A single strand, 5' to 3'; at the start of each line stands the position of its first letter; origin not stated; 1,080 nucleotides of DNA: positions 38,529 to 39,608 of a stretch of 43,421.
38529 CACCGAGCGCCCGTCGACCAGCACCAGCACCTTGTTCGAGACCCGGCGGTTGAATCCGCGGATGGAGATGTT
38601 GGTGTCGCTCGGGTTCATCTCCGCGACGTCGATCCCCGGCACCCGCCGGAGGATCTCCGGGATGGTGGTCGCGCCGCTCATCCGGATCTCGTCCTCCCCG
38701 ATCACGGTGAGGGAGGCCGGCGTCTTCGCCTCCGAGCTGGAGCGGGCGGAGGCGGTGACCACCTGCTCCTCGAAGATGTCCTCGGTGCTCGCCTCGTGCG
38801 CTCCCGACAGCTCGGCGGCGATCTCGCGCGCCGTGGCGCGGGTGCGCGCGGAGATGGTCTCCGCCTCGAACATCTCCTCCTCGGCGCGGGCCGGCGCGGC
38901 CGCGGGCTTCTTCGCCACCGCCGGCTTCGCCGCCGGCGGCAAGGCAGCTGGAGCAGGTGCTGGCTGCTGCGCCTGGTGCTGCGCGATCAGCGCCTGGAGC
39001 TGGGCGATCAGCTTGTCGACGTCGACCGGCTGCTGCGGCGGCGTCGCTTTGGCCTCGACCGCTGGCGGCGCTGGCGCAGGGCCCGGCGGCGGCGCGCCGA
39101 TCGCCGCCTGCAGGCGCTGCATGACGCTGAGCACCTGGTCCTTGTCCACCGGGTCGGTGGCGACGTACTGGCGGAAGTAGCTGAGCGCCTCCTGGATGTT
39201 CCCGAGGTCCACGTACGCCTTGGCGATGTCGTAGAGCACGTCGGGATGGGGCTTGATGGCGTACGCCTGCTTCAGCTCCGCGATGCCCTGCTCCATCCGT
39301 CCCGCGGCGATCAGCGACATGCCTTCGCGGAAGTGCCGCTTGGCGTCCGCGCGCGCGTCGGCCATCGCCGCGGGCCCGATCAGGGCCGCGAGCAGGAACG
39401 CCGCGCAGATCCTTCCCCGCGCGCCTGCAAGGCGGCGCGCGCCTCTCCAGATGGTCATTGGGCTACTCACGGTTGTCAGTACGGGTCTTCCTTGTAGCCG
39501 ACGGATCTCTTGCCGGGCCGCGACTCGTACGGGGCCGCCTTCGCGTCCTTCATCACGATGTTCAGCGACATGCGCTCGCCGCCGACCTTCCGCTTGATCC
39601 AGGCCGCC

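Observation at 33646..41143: Translationally coupled operon: PEGA-ectodomain Hanks kinase, TPR-extended TonB-dependent receptor and giant repeat lipoprotein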

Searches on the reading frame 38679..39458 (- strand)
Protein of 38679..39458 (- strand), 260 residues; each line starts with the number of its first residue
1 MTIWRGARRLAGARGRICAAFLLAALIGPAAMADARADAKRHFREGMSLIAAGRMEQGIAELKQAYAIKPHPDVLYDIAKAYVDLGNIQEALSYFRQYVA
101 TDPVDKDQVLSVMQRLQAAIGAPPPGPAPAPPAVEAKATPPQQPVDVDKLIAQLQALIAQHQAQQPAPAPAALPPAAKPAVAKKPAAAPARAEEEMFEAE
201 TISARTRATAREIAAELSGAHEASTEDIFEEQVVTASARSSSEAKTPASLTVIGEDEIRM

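Call 11: search_protein_families(library=pfam, proteins=[window:38784-39458:-], max_evalue=10)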
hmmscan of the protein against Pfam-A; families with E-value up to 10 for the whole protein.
window:38784-39458:- (225 aa): 20 families
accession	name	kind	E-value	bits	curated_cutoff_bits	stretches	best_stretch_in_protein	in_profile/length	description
PF14559.12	TPR_19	-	2.6e-09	37.7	25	1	49-116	1-68/68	Tetratricopeptide repeat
PF07719.23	TPR_2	-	2.5e-08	33.9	27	2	72-103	1-32/34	Tetratricopeptide repeat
PF13181.12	TPR_8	-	5.9e-08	32.7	25.7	2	73-103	2-32/34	Tetratricopeptide repeat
PF13428.12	TPR_14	-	8.4e-06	26.4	23.5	1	72-104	1-33/44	Tetratricopeptide repeat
PF13432.12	TPR_16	-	9.7e-06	26.4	32.7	1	44-104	2-63/65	Tetratricopeptide repeat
PF13371.12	TPR_9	-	3e-05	24.4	35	1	53-117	9-73/73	Tetratricopeptide repeat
PF13174.12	TPR_6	-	5.1e-05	24.1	26.3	1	73-103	1-31/33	Tetratricopeptide repeat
PF00515.34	TPR_1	-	8.7e-05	22.6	27.8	1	72-103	1-32/34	Tetratricopeptide repeat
PF13424.12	TPR_12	-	0.00085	19.9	30.1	1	46-100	10-73/77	Tetratricopeptide repeat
PF03704.23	BTAD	-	0.011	16.5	22.1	1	48-100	71-124/146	Bacterial transcriptional activator domain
PF12895.13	ANAPC3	-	0.011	16.4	27.2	1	43-96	27-80/82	Anaphase-promoting complex, cyclosome, subunit 3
PF13414.12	TPR_11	-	0.045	13.9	26.8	1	49-86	4-42/42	TPR repeat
PF13374.12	TPR_10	-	0.076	13.5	27.5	1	76-97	6-27/42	Tetratricopeptide repeat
PF13176.12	TPR_7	-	0.091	13.3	27.9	1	75-103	2-32/36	Tetratricopeptide repeat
PF19964.5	EAD11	-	0.091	13.2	26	0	80-117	7-45/80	Effector-associated domain 11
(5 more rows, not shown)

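Call 35: find_homologous_proteins(query=window:38679-39458:-, max_evalue=0.00001)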
Query window:38679-39458:- (260 aa): 119 proteins with E <= 0.00001 among 8000 candidates.
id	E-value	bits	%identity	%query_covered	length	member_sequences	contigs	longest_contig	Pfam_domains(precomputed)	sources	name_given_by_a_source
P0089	2.3e-96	340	72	88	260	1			PF14559.13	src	-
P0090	3.2e-96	340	68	94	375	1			PF14559.13,PF07715.21,PF13428.13,PF07719.24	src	-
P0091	1.4e-95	338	71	85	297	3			PF14559.13,PF07715.21,PF13432.13,PF07719.24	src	-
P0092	4.5e-93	330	70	87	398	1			PF14559.13,PF07715.21,PF13181.13,PF07719.24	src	-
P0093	6.5e-92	326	69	87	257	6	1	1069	PF14559.13,PF07719.24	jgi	-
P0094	1.8e-90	321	67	87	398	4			PF14559.13,PF07715.21,PF07719.24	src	-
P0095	1.2e-89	318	69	87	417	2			PF14559.13,PF07715.21,PF13181.13,PF07719.24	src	-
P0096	3.9e-89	317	70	97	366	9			PF14559.13,PF07715.21,PF13432.13,PF07719.24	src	-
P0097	1.6e-88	315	69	85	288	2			PF14559.13,PF07715.21,PF13432.13,PF13428.13,PF13181.13,PF07719.24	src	-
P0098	8.7e-88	312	65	87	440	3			PF14559.13,PF07715.21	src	-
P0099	9.4e-87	309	65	92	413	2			PF14559.13,PF07715.21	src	-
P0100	5.4e-86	306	68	87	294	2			PF14559.13,PF07715.21,PF13181.13,PF07719.24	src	-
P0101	1.6e-85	305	65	94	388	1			PF14559.13,PF07715.21,PF13432.13,PF13428.13,PF07719.24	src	-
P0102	1.8e-84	301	67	98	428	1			PF14559.13,PF13371.13,PF07715.21,PF00515.35,PF13432.13,PF13181.13,PF07719.24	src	-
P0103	2.6e-84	301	66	96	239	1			PF14559.13,PF07719.24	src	-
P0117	6.8e-66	241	61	78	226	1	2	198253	PF14559.13,PF13428.13,PF07719.24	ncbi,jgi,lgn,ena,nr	ncbi:MAG: tetratricopeptide repeat protein [Deltaproteobacteria bacterium]|nr:MAG: tetratricopeptide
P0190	6.7e-47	178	54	64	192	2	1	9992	PF14559.13,PF13432.13,PF13181.13,PF07719.24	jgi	jgi:tetratricopeptide (TPR) repeat protein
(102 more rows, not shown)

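Call 44: find_encoding_contigs(protein=P0117, flank=7000, max_places=2)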
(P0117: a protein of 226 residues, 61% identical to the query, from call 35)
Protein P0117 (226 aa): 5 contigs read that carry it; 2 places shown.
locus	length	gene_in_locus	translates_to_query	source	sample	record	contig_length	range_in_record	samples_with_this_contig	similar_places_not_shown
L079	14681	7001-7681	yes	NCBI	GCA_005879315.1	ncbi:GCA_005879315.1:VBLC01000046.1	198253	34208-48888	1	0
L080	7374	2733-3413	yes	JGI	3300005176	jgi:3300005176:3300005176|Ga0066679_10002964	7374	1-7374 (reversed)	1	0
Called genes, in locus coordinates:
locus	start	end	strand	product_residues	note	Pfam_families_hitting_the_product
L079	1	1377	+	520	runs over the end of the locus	PF09043:Lys-AminoMut_A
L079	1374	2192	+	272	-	PF16554:OAM_dimer, PF02310:B12-binding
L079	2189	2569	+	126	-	PF03061:4HBT (weak)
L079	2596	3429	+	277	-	PF05853:BKACE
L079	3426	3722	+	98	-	PF03992:ABM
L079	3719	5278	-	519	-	PF01039:Carboxyl_trans, PF03255:ACCA (weak)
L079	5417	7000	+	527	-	PF00069:Pkinase, PF07714:PK_Tyr_Ser-Thr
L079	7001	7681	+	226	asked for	PF07719:TPR_2 (faint), PF13428:TPR_14 (faint), PF14559:TPR_19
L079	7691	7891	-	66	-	-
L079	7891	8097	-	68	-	-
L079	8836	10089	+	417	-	PF01171:ATP_bind_3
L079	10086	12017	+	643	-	PF06480:FtsH_ext, PF06068:TIP49 (faint), PF00004:AAA, PF07728:AAA_5 (faint), PF17862:AAA_lid_3, PF01434:Peptidase_M41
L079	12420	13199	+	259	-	PF00809:Pterin_bind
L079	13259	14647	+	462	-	PF02878:PGM_PMM_I, PF02879:PGM_PMM_II, PF02880:PGM_PMM_III, PF00408:PGM_PMM_IV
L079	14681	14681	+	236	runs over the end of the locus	PF03740:PdxJ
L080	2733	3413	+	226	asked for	PF07719:TPR_2 (faint), PF13428:TPR_14 (faint), PF14559:TPR_19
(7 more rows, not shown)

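Call 47: find_encoding_contigs(protein=P0190, flank=7000, max_places=3)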
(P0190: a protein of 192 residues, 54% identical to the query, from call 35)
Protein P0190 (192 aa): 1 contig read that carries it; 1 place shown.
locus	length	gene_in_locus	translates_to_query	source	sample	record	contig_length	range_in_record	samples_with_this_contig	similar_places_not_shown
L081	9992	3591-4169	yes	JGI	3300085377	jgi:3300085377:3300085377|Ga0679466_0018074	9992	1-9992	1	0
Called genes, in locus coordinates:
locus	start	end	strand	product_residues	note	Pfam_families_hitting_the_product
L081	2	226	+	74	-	?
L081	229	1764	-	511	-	PF01039:Carboxyl_trans, PF03255:ACCA (weak), PF06833:MdcE (faint), PF03255:ACCA (weak)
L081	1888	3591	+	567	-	PF00069:Pkinase, PF07714:PK_Tyr_Ser-Thr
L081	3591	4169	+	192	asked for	PF07719:TPR_2 (faint), PF13181:TPR_8 (faint), PF13432:TPR_16 (weak), PF14559:TPR_19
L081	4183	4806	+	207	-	PF03473:MOSC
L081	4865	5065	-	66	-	-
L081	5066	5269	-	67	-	-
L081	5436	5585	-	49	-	-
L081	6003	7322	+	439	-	PF01171:ATP_bind_3, PF11734:TilS_C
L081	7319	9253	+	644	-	PF06480:FtsH_ext, PF06068:TIP49 (faint), PF00004:AAA, PF07728:AAA_5 (faint), PF17862:AAA_lid_3, PF01434:Peptidase_M41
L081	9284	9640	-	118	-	-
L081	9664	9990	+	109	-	?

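Call 61: predict_structure(alignment_id=A3)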
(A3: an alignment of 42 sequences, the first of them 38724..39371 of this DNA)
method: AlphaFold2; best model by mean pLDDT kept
length: 216 residues; sequences in the alignment: 42
mean_pLDDT: 67.9   pTM: 0.48
mean pLDDT of the five models: 67.9, 67.7, 66.4, 65.9, 65.7
residues with pLDDT >= 90: 81; 70-90: 19; 50-70: 42; < 50: 74
segments of 3 or more residues with pLDDT < 50: 94-115, 136-170, 203-216
pLDDT, mean of each block of 10 residues (from residue 1): 83 97 96 96 95 94 96 94 91 47 34 51 77 49 37 35 41 56 65 55 48 43
secondary structure, 60 per line:
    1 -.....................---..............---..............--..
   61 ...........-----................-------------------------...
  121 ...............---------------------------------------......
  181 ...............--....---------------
elements in order: H2-22 H26-39 H43-56 H59-71 H77-92 H118-135 H175-195 H198-201

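Call 63: fold_search(model_id=the predicted structure, library=pdb)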
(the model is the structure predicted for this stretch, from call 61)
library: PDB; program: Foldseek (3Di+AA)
matches with E <= 10: 1023; with E <= 0.001: 0
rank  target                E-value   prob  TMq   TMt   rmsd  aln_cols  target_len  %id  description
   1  6v8e_B                7.0e-03  1.00  0.33  0.59   2.0        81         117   20  Computationally designed C3-symmetric homotrimer from TPR repeat protein (released 2020-08-12)
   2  6v8e_A                7.4e-03  1.00  0.34  0.59   2.1        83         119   22  Computationally designed C3-symmetric homotrimer from TPR repeat protein (released 2020-08-12)
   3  6v8e_D                1.1e-02  1.00  0.34  0.61   1.8        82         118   18  Computationally designed C3-symmetric homotrimer from TPR repeat protein (released 2020-08-12)
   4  1na3_A                1.2e-02  1.00  0.34  0.81   1.8        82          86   18  Design of Stable alpha-Helical Arrays from an Idealized TPR Motif (released 2003-06-03)
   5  8ump_A                1.2e-02  1.00  0.34  0.59   2.1        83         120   23  T33-ml35 - Designed Tetrahedral Protein Cage Using Machine Learning Algorithms (released 2023-11-15)
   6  9fqr_G7               1.3e-02  1.00  0.35  0.34  13.0       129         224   14  96-nm repeat of axonemal doublet microtubules from bovine sperm (released 2025-03-26)
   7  6vfj_B                1.4e-02  1.00  0.33  0.58   2.0        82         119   24  De novo designed icosahedral nanoparticle I53_dn5 (released 2020-08-12)
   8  5fzr_A                1.4e-02  1.00  0.36  0.67   9.5       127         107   20  Designed TPR Protein M4N delta C (CF I) (released 2016-10-12)
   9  7bev_MODEL_1_A        1.5e-02  1.00  0.33  0.54   3.7        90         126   16  NMR structure of an optimized version of the first TPR domain of the human SPAG1 protein (released 2021-03-31)
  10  6vfh_A                1.7e-02  1.00  0.34  0.59   1.7        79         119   20  De novo designed tetrahedral nanoparticle T33_dn10 (released 2020-08-12)
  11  1na0_A                1.8e-02  1.00  0.36  0.63   1.8        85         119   19  Design of Stable alpha-Helical Arrays from an Idealized TPR Motif (released 2003-06-03)
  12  2pl2_A                2.5e-02  1.00  0.32  0.36   2.1        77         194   26  Crystal structure of TTC0263: a thermophilic TPR protein in Thermus thermophilus HB27 (released 2008-03-04)
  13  6vfk_A                2.6e-02  1.00  0.33  0.58   1.7        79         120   20  De novo designed tetrahedral nanoparticle T33_dn10 displaying 4 copies of BG505-SOSIP trimer on the surface (released 2020-07-22)
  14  6vfi_B                3.0e-02  1.00  0.33  0.58   2.1        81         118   22  De novo designed octahedral nanoparticle O43_dn18 (released 2020-08-12)
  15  3kd7_A                3.7e-02  1.00  0.30  0.62   5.2        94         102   18  Designed TPR module (CTPR390) in complex with its peptide-ligand (Hsp90 peptide) (released 2010-02-02)
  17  4cgu_A                3.9e-02  1.00  0.32  0.59  11.7       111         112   23  Full length Tah1 bound to yeast PIH1 and HSP90 peptide SRMEEVD (released 2014-05-14)
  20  3kd7_C                4.4e-02  1.00  0.31  0.63   4.2        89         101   20  Designed TPR module (CTPR390) in complex with its peptide-ligand (Hsp90 peptide) (released 2010-02-02)
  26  1qz2_A                5.1e-02  1.00  0.34  0.26   7.4       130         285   12  Crystal Structure of FKBP52 C-terminal Domain complex with the C-terminal peptide MEEVD of Hsp90 (released 2004-06-22)
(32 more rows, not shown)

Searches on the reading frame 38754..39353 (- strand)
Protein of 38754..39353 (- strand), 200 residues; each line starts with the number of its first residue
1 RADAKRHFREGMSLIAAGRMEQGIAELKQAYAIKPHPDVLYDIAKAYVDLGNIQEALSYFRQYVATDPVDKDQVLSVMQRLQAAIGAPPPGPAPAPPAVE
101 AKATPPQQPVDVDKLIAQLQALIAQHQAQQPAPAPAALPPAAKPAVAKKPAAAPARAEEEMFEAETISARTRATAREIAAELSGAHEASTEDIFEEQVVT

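Call 64: search_protein_representatives(protein=window:38754-39353:-)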
Query: 200 residues. Proteins with E-value up to 0.001 (for the whole library): 6607; up to 1e-10: 353; up to 1e-30: 12. The best 150 are listed.
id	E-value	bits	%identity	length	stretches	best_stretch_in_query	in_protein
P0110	2.8e-68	245.8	76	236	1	1-199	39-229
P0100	1.5e-67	243.4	72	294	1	1-200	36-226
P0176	4.3e-46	173.5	66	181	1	1-154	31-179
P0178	6.3e-46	173.0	58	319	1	1-197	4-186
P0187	3.2e-44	167.4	69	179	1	1-144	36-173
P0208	2.4e-36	141.8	50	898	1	1-200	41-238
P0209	1.0e-34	136.5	57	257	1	1-199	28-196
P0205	5.5e-34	134.1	68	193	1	20-157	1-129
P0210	1.7e-31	125.9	62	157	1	1-105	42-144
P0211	3.8e-31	124.9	32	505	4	4-87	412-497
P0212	5.8e-31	124.2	31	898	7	5-65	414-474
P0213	9.1e-31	123.6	43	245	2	1-82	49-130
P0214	3.3e-30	121.8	58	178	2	1-87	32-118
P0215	4.1e-30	121.5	29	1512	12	10-91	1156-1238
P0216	4.5e-30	121.4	69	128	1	1-86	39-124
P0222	6.4e-27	111.1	35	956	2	1-81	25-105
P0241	1.5e-21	93.6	41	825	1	1-173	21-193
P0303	3.6e-17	79.3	36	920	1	2-186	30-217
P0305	4.3e-17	79.1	33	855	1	1-174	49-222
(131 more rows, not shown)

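Call 65: find_encoding_contigs(protein=P0241, flank=6000, max_places=2)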
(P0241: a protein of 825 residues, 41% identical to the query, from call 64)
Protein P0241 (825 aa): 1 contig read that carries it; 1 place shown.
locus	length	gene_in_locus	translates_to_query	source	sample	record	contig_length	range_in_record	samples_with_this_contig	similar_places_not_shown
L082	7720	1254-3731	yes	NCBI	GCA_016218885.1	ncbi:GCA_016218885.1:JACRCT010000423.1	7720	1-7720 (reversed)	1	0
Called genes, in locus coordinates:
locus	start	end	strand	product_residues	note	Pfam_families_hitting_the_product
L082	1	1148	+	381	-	PF00069:Pkinase, PF07714:PK_Tyr_Ser-Thr (weak)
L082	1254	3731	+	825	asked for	PF13432:TPR_16, PF14559:TPR_19, PF07715:Plug, PF00593:TonB_dep_Rec_b-barrel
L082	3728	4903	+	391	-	-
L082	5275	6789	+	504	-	-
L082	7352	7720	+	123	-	?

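Call 66: find_encoding_contigs(protein=P0222, flank=6000, max_places=2)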
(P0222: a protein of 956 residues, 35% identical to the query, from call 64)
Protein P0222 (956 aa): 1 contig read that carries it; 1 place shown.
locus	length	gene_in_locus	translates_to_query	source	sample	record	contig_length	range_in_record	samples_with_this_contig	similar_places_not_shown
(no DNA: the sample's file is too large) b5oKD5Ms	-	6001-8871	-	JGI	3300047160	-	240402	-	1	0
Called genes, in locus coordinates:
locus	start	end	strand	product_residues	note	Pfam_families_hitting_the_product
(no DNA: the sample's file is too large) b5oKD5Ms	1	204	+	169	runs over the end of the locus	PF00293:NUDIX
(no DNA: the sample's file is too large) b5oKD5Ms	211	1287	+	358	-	PF26745:SPM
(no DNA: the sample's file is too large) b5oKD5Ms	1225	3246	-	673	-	-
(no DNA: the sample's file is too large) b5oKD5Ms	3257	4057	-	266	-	PF09985:Glucodextran_C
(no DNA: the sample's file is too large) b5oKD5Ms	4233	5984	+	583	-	PF00069:Pkinase, PF03109:ABC1 (faint), PF07714:PK_Tyr_Ser-Thr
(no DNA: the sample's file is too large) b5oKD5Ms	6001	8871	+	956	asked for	PF00515:TPR_1 (faint), PF07719:TPR_2 (faint), PF13181:TPR_8 (faint), PF13424:TPR_12 (faint), PF14559:TPR_19 (weak), PF13432:TPR_16 (weak), PF07715:Plug, PF00593:TonB_dep_Rec_b-barrel, +4 more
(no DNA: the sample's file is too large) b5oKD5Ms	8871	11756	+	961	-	PF13620:CarboxypepD_reg (faint)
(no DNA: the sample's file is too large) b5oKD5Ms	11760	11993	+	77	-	-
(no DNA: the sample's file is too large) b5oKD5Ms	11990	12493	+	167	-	-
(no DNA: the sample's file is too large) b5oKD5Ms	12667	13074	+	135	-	-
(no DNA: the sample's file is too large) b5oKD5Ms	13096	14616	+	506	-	PF14559:TPR_19 (weak)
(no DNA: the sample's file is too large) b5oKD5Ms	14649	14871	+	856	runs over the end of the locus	PF00675:Peptidase_M16, PF05193:Peptidase_M16_C, PF00675:Peptidase_M16, PF05193:Peptidase_M16_C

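Call 67: find_encoding_contigs(protein=P0305, flank=6000, max_places=2)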
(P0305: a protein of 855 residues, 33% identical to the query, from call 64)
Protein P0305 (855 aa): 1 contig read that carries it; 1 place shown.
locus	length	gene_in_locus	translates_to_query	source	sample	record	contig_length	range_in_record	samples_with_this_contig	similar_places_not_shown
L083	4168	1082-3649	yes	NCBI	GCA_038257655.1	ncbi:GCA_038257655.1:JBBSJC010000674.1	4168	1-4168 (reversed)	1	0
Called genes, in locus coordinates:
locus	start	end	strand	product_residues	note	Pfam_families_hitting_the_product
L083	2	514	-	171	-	?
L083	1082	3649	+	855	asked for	PF07715:Plug, PF00593:TonB_dep_Rec_b-barrel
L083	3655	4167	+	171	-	?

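Call 68: find_encoding_contigs(protein=P0303, flank=6000, max_places=2)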
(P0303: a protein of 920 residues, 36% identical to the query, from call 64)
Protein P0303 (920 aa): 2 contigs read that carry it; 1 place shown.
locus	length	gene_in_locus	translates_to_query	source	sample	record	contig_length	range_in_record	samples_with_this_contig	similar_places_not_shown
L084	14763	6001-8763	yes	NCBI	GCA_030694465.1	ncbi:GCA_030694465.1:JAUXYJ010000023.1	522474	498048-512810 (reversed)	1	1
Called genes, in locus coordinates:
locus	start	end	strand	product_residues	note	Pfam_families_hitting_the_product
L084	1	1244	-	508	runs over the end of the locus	PF00150:Cellulase, PF18564:Glyco_hydro_5_C (weak)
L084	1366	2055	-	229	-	-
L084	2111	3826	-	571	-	PF00082:Peptidase_S8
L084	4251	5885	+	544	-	PF00069:Pkinase, PF03109:ABC1 (faint), PF07714:PK_Tyr_Ser-Thr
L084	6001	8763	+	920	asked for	PF07715:Plug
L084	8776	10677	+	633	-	-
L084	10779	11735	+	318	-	PF06574:FAD_syn, PF01687:Flavokinase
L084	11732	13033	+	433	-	PF13428:TPR_14 (weak), PF13432:TPR_16 (weak), PF16258:DUF4912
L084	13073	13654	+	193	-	-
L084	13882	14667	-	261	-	PF03372:Exo_endo_phos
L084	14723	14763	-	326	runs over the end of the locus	-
